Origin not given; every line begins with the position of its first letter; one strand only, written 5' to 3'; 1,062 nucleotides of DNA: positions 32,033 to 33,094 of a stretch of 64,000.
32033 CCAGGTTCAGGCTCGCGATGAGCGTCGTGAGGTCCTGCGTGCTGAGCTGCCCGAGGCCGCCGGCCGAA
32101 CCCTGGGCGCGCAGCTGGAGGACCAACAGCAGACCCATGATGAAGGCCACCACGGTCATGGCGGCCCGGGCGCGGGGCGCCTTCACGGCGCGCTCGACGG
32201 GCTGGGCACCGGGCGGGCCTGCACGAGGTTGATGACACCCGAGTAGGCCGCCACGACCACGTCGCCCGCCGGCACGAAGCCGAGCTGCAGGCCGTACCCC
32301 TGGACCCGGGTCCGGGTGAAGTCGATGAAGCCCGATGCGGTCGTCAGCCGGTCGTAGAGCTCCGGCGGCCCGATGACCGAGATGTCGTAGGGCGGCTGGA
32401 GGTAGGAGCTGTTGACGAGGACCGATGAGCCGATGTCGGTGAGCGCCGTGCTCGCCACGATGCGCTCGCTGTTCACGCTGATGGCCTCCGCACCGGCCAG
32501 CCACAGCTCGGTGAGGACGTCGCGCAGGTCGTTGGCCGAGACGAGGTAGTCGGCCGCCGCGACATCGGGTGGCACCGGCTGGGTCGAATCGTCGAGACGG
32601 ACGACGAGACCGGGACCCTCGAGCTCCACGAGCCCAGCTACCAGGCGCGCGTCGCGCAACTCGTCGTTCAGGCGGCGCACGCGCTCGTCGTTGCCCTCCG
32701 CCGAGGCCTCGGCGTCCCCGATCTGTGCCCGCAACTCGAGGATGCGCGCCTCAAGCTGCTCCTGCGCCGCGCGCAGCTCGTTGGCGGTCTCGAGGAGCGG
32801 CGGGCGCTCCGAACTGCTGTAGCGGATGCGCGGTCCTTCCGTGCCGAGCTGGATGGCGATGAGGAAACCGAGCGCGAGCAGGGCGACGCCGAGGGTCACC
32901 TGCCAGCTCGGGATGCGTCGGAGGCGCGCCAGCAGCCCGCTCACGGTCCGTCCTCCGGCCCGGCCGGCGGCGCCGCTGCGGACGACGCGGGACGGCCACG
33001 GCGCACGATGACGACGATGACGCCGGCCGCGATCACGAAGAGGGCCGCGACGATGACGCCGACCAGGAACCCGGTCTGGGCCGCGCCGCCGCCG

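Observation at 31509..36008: Translationally coupled operon: anchored family-5 SBP, secreted HExxH peptidase and two DUF881 paralogues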

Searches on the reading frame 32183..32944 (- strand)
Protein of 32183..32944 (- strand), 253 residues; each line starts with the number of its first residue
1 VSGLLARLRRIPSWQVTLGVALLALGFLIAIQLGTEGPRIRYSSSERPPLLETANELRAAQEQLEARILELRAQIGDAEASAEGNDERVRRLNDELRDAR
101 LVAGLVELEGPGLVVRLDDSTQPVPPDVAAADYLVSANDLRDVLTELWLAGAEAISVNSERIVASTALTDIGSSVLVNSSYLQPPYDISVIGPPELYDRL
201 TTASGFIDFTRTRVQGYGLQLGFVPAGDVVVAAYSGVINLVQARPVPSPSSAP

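Call 5: search_protein_families(library=pfam, proteins=[window:32183-32944:-], max_evalue=0.01)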
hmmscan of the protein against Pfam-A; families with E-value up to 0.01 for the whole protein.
window:32183-32944:- (253 aa): 1 family
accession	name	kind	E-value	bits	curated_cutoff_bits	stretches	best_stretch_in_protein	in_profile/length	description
PF05949.17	DUF881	-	6.4e-31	107.6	25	1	95-243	1-145/146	Bacterial protein of unknown function (DUF881)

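Call 6: search_protein_families(library=ncbifam, proteins=[window:32183-32944:-], max_evalue=0.01)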
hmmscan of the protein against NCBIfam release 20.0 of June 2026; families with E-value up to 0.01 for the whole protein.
window:32183-32944:- (253 aa): 0 families

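Call 18: search_solved_structures(query=window:32183-32944:-, max_evalue=1, show_alignments=2)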
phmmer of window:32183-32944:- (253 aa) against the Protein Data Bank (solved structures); distinct sequences matched with E-value up to 1: 4.
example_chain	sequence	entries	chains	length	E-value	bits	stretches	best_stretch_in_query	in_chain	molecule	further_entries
3gmg_A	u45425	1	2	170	2.3e-07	34.2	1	82-207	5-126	Uncharacterized protein Rv1825/MT1873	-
5idm_A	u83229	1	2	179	0.12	15.6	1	56-130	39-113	Cell cycle histidine kinase CckA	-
5cj1_A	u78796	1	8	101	0.17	15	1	39-95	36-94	Gp7-MYH7-(1526-1571) chimera protein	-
5idj_A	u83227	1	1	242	0.19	14.9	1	56-130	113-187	Histidine kinase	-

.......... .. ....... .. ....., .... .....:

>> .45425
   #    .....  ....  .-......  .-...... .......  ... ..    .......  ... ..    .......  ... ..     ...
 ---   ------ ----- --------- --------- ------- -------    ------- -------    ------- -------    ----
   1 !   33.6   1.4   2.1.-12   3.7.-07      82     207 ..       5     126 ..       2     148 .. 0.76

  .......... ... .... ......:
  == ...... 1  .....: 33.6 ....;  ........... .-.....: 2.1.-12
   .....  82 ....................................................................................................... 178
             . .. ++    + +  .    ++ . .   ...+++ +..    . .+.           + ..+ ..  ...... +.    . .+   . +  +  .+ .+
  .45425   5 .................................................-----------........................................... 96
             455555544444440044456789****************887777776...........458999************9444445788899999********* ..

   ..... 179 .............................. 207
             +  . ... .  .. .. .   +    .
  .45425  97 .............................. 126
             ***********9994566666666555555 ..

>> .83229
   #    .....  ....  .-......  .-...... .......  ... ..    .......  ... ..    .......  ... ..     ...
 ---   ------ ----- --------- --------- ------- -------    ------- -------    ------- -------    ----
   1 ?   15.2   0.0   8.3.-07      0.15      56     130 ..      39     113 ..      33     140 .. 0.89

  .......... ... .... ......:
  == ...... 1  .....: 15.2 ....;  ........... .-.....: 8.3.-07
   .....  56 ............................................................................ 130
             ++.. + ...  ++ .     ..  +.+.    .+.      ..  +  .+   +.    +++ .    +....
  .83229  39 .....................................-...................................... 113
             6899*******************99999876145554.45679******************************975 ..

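Call 48: find_homologous_proteins(query=window:32183-32944:-, max_evalue=0.001)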
Query window:32183-32944:- (253 aa): 2071 proteins with E <= 0.001 among 8000 candidates; the best 120 are listed.
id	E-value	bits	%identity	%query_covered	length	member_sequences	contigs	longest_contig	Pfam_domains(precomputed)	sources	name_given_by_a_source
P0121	6.0e-147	506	96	100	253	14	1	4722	PF05949.18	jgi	jgi:uncharacterized protein YlxW (UPF0749 family)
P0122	2.5e-125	435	83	98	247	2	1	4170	PF05949.18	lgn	-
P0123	7.5e-110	384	71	99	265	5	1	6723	PF05949.18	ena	-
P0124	1.6e-109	383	73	99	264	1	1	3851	PF05949.18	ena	-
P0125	3.5e-109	382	70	98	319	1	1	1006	PF05949.18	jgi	jgi:uncharacterized protein YlxW (UPF0749 family)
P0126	5.9e-108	378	70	100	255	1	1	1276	PF05949.18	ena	-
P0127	5.0e-106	372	68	100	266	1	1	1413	PF05949.18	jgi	jgi:uncharacterized protein YlxW (UPF0749 family)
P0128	6.1e-106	372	69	98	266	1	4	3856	PF05949.18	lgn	-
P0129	9.2e-106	371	69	100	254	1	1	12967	PF05949.18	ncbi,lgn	ncbi:MAG: DUF881 domain-containing protein [Candidatus Limnocylindrales bacterium]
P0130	1.3e-105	371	70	96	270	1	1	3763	PF05949.18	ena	-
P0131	2.8e-105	370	70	99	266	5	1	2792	PF05949.18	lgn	-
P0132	7.2e-105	368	71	95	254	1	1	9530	PF05949.18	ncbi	ncbi:MAG: DUF881 domain-containing protein [Candidatus Limnocylindrales bacterium]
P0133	1.1e-104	368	69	100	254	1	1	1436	PF05949.18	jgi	jgi:uncharacterized protein YlxW (UPF0749 family)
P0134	2.2e-104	367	68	99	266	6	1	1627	PF05949.18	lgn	-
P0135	5.1e-104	365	68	98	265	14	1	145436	PF05949.18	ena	-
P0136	7.5e-104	365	69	100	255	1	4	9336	PF05949.18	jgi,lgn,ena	jgi:uncharacterized protein YlxW (UPF0749 family)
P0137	2.6e-103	363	70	100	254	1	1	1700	PF05949.18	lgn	-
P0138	1.9e-102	360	67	98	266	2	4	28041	PF05949.18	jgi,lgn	jgi:uncharacterized protein YlxW (UPF0749 family)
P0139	1.2e-101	358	67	98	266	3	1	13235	PF05949.18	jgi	jgi:uncharacterized protein YlxW (UPF0749 family)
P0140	2.7e-101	357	69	97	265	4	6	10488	PF05949.18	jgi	jgi:uncharacterized protein YlxW (UPF0749 family)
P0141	8.4e-101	355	68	98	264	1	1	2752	PF05949.18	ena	-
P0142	9.8e-101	355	70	97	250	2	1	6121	PF05949.18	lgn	-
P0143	1.3e-100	354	67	100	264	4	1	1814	PF05949.18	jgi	jgi:uncharacterized protein YlxW (UPF0749 family)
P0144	4.2e-100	353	67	98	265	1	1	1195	PF05949.18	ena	-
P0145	1.2e-99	351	69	96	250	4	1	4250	PF05949.18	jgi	-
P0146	5.3e-99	349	68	97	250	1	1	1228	PF05949.18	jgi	-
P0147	7.1e-97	342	67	97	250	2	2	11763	PF05949.18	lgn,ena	-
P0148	1.7e-95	338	66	99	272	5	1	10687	PF05949.18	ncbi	ncbi:MAG: DUF881 domain-containing protein [Candidatus Limnocylindrales bacterium]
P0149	2.0e-94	334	66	96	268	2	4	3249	PF05949.18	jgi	-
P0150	2.5e-94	334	66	96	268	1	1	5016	PF05949.18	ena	-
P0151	6.1e-94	332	65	96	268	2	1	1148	PF05949.18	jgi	jgi:uncharacterized protein YlxW (UPF0749 family)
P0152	2.7e-93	330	64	100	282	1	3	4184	PF05949.18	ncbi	-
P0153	8.1e-93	329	65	96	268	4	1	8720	PF05949.18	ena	-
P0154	1.9e-92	327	62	100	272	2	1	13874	PF05949.18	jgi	jgi:uncharacterized protein YlxW (UPF0749 family)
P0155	2.2e-92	327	63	100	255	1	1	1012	PF05949.18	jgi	jgi:uncharacterized protein YlxW (UPF0749 family)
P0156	2.5e-92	327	74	79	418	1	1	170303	PF05949.18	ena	-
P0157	1.3e-91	325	61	100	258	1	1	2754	PF05949.18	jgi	jgi:uncharacterized protein YlxW (UPF0749 family)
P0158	1.8e-91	324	64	98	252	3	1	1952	PF05949.18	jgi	jgi:uncharacterized protein YlxW (UPF0749 family)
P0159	1.1e-89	319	58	98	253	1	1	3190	PF05949.18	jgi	jgi:uncharacterized protein YlxW (UPF0749 family)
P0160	1.4e-89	318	58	100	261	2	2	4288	PF05949.18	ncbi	-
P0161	1.5e-89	318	62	100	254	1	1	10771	PF05949.18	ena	-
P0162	4.0e-89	317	61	100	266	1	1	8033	PF05949.18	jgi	jgi:uncharacterized protein YlxW (UPF0749 family)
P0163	6.0e-89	316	58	99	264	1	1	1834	PF05949.18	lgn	-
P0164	2.2e-88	314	62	95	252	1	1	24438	PF05949.18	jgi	jgi:uncharacterized protein YlxW (UPF0749 family)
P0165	2.7e-88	314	59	98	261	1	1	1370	PF05949.18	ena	-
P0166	2.9e-88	314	58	99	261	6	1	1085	PF05949.18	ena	-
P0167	5.0e-88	313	59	96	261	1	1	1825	PF05949.18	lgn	-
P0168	8.1e-88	312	58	96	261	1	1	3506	PF05949.18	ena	-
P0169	9.5e-88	312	56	99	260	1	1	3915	PF05949.18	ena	-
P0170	1.4e-87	312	58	98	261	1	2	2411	PF05949.18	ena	-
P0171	1.9e-87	311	60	97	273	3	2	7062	PF05949.18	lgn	-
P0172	2.2e-87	311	58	98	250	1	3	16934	PF05949.18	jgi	jgi:uncharacterized protein YlxW (UPF0749 family)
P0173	2.9e-87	311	59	98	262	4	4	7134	PF05949.18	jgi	jgi:uncharacterized protein YlxW (UPF0749 family)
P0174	2.9e-87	311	59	100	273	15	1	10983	PF05949.18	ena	-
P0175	3.4e-87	310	57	99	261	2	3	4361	PF05949.18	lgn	-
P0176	4.0e-87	310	57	98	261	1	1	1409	PF05949.18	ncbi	-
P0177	5.3e-87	310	58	97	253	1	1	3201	PF05949.18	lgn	-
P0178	6.7e-87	309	59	98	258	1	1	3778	PF05949.18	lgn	-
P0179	6.7e-87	309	60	99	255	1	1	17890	PF05949.18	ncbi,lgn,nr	ncbi:MAG TPA: DUF881 domain-containing protein [Candidatus Limnocylindrales bacterium]|nr:DUF881 dom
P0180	8.4e-87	309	63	98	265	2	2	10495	PF05949.18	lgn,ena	-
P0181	1.2e-86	308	58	94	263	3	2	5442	PF05949.18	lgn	-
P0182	1.3e-86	308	57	98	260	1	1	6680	PF05949.18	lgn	-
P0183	1.7e-86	308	59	100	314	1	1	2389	PF05949.18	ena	-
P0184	1.8e-86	308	61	99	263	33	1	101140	PF05949.18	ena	-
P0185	1.8e-86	308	58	98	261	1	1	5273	PF05949.18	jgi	jgi:uncharacterized protein YlxW (UPF0749 family)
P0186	4.5e-86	307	57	98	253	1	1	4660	PF05949.18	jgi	-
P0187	5.8e-86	306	58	98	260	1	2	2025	PF05949.18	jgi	jgi:uncharacterized protein YlxW (UPF0749 family)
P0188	6.4e-86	306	58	98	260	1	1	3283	PF05949.18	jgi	jgi:uncharacterized protein YlxW (UPF0749 family)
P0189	1.1e-85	305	57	98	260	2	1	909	PF05949.18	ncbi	-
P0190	1.2e-85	305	57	98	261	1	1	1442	PF05949.18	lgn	-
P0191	1.4e-85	305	60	100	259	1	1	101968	PF05949.18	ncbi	-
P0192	1.4e-85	305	58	100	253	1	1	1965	PF05949.18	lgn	-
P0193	1.9e-85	305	57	98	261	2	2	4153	PF05949.18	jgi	jgi:uncharacterized protein YlxW (UPF0749 family)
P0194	2.1e-85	304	63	94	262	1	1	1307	PF05949.18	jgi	jgi:uncharacterized protein YlxW (UPF0749 family)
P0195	3.1e-85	304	57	98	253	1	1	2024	PF05949.18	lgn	-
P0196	3.3e-85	304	57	98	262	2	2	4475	PF05949.18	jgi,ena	-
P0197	5.0e-85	303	61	99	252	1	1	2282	PF05949.18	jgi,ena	-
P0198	5.8e-85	303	59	95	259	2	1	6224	PF05949.18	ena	-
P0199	6.0e-85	303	57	98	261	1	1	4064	PF05949.18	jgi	jgi:uncharacterized protein YlxW (UPF0749 family)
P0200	6.1e-85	303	57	98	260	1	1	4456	PF05949.18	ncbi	-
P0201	6.1e-85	303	57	98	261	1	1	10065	PF05949.18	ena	-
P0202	7.4e-85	303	55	98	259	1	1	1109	PF05949.18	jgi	jgi:uncharacterized protein YlxW (UPF0749 family)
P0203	8.0e-85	303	57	98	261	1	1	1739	PF05949.18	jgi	jgi:uncharacterized protein YlxW (UPF0749 family)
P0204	8.9e-85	302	59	98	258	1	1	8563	PF05949.18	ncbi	ncbi:MAG: DUF881 domain-containing protein [Candidatus Limnocylindrales bacterium]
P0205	1.0e-84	302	56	98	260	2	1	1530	PF05949.18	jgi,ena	-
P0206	1.0e-84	302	57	98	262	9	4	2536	PF05949.18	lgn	-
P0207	1.3e-84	302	56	99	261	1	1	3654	PF05949.18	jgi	-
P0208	1.3e-84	302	56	93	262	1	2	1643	PF05949.18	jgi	jgi:uncharacterized protein YlxW (UPF0749 family)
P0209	1.4e-84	302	56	97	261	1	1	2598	PF05949.18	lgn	-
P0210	1.8e-84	301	55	98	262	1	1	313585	PF05949.18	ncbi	-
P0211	2.0e-84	301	57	96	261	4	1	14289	PF05949.18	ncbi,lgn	-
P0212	2.1e-84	301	57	97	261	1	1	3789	PF05949.18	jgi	jgi:uncharacterized protein YlxW (UPF0749 family)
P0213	2.1e-84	301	55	99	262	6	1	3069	PF05949.18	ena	-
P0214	2.3e-84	301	60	96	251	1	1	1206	PF05949.18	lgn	-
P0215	2.5e-84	301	57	97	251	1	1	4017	PF05949.18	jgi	-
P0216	2.7e-84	301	57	96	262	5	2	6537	PF05949.18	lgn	-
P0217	3.0e-84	301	56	98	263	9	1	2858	PF05949.18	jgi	-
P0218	3.1e-84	301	58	96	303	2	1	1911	PF05949.18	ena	-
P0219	3.1e-84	301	56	99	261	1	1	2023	PF05949.18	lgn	-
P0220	3.1e-84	301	56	99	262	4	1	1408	PF05949.18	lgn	-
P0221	3.3e-84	301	55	99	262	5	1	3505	PF05949.18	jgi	jgi:uncharacterized protein YlxW (UPF0749 family)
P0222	3.9e-84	300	57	98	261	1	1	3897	PF05949.18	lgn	-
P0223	4.3e-84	300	56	99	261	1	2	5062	PF05949.18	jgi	jgi:uncharacterized protein YlxW (UPF0749 family)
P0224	4.3e-84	300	56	99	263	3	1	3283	PF05949.18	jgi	jgi:uncharacterized protein YlxW (UPF0749 family)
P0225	4.9e-84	300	57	98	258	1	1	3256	PF05949.18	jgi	jgi:uncharacterized protein YlxW (UPF0749 family)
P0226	5.4e-84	300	55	94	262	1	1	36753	PF05949.18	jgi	jgi:uncharacterized protein YlxW (UPF0749 family)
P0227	5.5e-84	300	57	100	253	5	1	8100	PF05949.18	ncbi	-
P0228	5.8e-84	300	56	98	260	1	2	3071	PF05949.18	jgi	-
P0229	5.9e-84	300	57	98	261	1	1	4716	PF05949.18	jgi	jgi:uncharacterized protein YlxW (UPF0749 family)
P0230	6.1e-84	300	58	94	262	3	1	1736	PF05949.18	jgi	-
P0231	6.5e-84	300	56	98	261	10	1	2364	PF05949.18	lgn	-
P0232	7.1e-84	299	56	99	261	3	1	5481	PF05949.18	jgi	jgi:uncharacterized protein YlxW (UPF0749 family)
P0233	7.1e-84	299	57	96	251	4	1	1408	PF05949.18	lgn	-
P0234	7.2e-84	299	56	96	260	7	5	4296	PF05949.18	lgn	-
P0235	7.4e-84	299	57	92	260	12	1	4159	PF05949.18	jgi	jgi:uncharacterized protein YlxW (UPF0749 family)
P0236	7.5e-84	299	57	100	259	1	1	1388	PF05949.18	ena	-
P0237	7.9e-84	299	55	98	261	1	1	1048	PF05949.18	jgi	-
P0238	7.9e-84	299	54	96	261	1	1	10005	PF05949.18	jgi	-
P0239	8.7e-84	299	56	99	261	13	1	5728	PF05949.18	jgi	jgi:uncharacterized protein YlxW (UPF0749 family)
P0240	9.1e-84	299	58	98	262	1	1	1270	PF05949.18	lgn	-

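Call 57: predict_structure(alignment_id=A2)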
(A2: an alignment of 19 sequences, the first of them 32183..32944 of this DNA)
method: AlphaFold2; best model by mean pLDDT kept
length: 253 residues; sequences in the alignment: 19
mean_pLDDT: 70.4   pTM: 0.55
mean pLDDT of the five models: 70.4, 67.9, 67.9, 65.5, 62.2
residues with pLDDT >= 90: 30; 70-90: 90; 50-70: 99; < 50: 34
segments of 3 or more residues with pLDDT < 50: 36-43, 167-180, 235-238, 250-253
pLDDT, mean of each block of 10 residues (from residue 1): 55 71 74 53 54 66 67 65 59 65 69 91 87 84 87 79 52 38 76 90 92 91 87 55 61 40
secondary structure, 60 per line:
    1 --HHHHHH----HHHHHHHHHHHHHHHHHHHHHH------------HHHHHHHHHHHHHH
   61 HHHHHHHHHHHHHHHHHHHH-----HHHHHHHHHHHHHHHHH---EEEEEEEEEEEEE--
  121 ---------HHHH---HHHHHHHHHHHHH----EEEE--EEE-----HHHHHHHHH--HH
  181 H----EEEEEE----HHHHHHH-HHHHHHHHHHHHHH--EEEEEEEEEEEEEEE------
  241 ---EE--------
elements in order: H3-8 H13-34 H47-80 H86-102 E106-118 H130-133 H137-149 E154-157 E160-162 H168-176 E186-191 H196-202 H204-217 E220-234

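Call 59: fold_search(model_id=the predicted structure, library=pdb)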
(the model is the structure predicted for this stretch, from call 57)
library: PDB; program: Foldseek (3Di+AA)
matches with E <= 10: 318; with E <= 0.001: 1
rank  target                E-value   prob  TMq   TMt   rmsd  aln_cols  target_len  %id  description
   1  3gmg_A                2.3e-05  1.00  0.35  0.59   7.5       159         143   24  Crystal structure of an uncharacterized conserved protein from Mycobacterium tuberculosis (released 2009-03-24)
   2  9ilo_B                1.1e-02  0.92  0.25  0.44   8.8       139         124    9  Crystal structure of CTB10-M4 (released 2025-05-14)
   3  9ipr_B                1.3e-02  0.89  0.24  0.42   8.4       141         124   10  Crystal structure of CTB10-M1 (released 2025-05-14)
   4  9ilo_A                1.9e-02  0.95  0.28  0.49   8.2       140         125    8  Crystal structure of CTB10-M4 (released 2025-05-14)
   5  9ipr_G                2.7e-02  0.66  0.22  0.37   8.5       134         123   10  Crystal structure of CTB10-M1 (released 2025-05-14)
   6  9iku_B                2.9e-02  0.66  0.21  0.37   8.4       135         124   10  Crystal structure of Se-Met CTB10 (released 2025-05-14)
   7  9iku_F                3.9e-02  0.66  0.22  0.37   8.3       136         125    9  Crystal structure of Se-Met CTB10 (released 2025-05-14)
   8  9ir1_B                4.3e-02  0.44  0.19  0.32   8.4       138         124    9  Crystal structure of CTB10-M40BpA (released 2025-07-16)
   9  9ipr_C                4.6e-02  0.72  0.23  0.39   8.7       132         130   11  Crystal structure of CTB10-M1 (released 2025-05-14)
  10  3kg0_B                5.5e-02  0.77  0.22  0.46   7.0       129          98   10  Crystal structure of SnoaB, a cofactor-independent oxygenase from Streptomyces nogalater, determined to 1.7 resolution (released 2010-01-26)
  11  9ipr_A                5.8e-02  0.35  0.18  0.31   8.8       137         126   10  Crystal structure of CTB10-M1 (released 2025-05-14)
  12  9iwu_D                6.2e-02  0.44  0.22  0.36   8.4       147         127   11  CTB10-PE3.0-(R)-1g complex (released 2025-07-30)
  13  9ir1_A                7.0e-02  0.66  0.24  0.40   8.7       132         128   11  Crystal structure of CTB10-M40BpA (released 2025-07-16)
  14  2qyc_A                7.4e-02  0.57  0.21  0.42   8.0       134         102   11  Crystal structure of a dimeric ferredoxin-like protein (bb1511) from bordetella bronchiseptica rb50 at 1.90 A resoluti (released 2007-08-28)
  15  9iwu_A                8.3e-02  0.60  0.23  0.40   8.7       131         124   11  CTB10-PE3.0-(R)-1g complex (released 2025-07-30)
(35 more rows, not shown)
